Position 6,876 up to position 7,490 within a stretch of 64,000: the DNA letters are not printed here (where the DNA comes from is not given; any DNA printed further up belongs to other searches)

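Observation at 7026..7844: Bactofilin fused to two N-terminal CxxC...CxxC zinc ribbons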

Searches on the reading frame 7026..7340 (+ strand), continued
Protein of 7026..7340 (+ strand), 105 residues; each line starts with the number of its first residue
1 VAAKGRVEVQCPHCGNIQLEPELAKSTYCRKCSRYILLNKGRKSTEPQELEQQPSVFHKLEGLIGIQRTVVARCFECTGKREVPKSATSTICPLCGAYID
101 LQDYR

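Call 76: search_protein_families(library=pfam, proteins=[L062:9109-12147:+, L063:6730-8460:-, L061:7730-8653:+, L059:5492-5887:+], max_evalue=0.001)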
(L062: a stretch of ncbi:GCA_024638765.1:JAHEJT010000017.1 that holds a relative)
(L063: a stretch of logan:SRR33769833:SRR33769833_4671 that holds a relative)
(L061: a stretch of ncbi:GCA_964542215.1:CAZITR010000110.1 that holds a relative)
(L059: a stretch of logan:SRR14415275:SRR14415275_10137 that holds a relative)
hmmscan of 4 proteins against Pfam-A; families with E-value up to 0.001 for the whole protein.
L062:9109-12147:+ (1013 aa): 3 families
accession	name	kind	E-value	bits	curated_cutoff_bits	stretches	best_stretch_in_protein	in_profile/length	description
PF00498.31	FHA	-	4.9e-18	65.8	20.7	1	23-87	1-67/67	FHA domain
PF16697.10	Yop-YscD_cpl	-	1.7e-11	44.7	33.2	1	12-91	8-88/94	Inner membrane component of T3SS, cytoplasmic domain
PF05010.19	TACC_C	-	0.0007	19.8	29.9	1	619-766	12-165/201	Transforming acidic coiled-coil-containing protein (TACC), C-terminal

L063:6730-8460:- (577 aa): 2 families
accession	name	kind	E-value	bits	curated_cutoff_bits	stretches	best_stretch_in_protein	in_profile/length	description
PF00498.31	FHA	-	3.7e-16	59.7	20.7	1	40-103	1-67/67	FHA domain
PF16697.10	Yop-YscD_cpl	-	1.4e-12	48.1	33.2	1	31-109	10-90/94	Inner membrane component of T3SS, cytoplasmic domain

L061:7730-8653:+ (308 aa): 3 families
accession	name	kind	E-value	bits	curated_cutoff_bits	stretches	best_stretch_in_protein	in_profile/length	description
PF00498.31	FHA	-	6.1e-16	59.1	20.7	1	27-89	2-66/67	FHA domain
PF00211.25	Guanylate_cyc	-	1.3e-08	35.1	21.9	1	121-258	6-140/183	Adenylate and Guanylate cyclase catalytic domain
PF16697.10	Yop-YscD_cpl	-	2.1e-08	34.7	33.2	1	26-94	19-88/94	Inner membrane component of T3SS, cytoplasmic domain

L059:5492-5887:+ (132 aa): 1 family
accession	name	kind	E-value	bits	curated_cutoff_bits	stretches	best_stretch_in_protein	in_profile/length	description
PF04519.19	Bactofilin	-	2.3e-28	98.7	27.9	1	7-102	2-97/98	Polymer-forming cytoskeletal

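Call 77: find_encoding_contigs(protein=P0157, flank=4000, max_places=3)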
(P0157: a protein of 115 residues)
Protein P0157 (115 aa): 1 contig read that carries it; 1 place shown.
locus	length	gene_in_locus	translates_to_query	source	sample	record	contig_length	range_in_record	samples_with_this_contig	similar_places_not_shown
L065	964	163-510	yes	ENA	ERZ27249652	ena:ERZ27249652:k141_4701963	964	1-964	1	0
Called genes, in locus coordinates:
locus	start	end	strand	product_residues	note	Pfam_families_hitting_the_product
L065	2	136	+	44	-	?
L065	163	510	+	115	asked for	-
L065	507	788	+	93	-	PF04519:Bactofilin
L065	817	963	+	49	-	?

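Call 78: find_encoding_contigs(protein=P0194, flank=4000, max_places=3)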
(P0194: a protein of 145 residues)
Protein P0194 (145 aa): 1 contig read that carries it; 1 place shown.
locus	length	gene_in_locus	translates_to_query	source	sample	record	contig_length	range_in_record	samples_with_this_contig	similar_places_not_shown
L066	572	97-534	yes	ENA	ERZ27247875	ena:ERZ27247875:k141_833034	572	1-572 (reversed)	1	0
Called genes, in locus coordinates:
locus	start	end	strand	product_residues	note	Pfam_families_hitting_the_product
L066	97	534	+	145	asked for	-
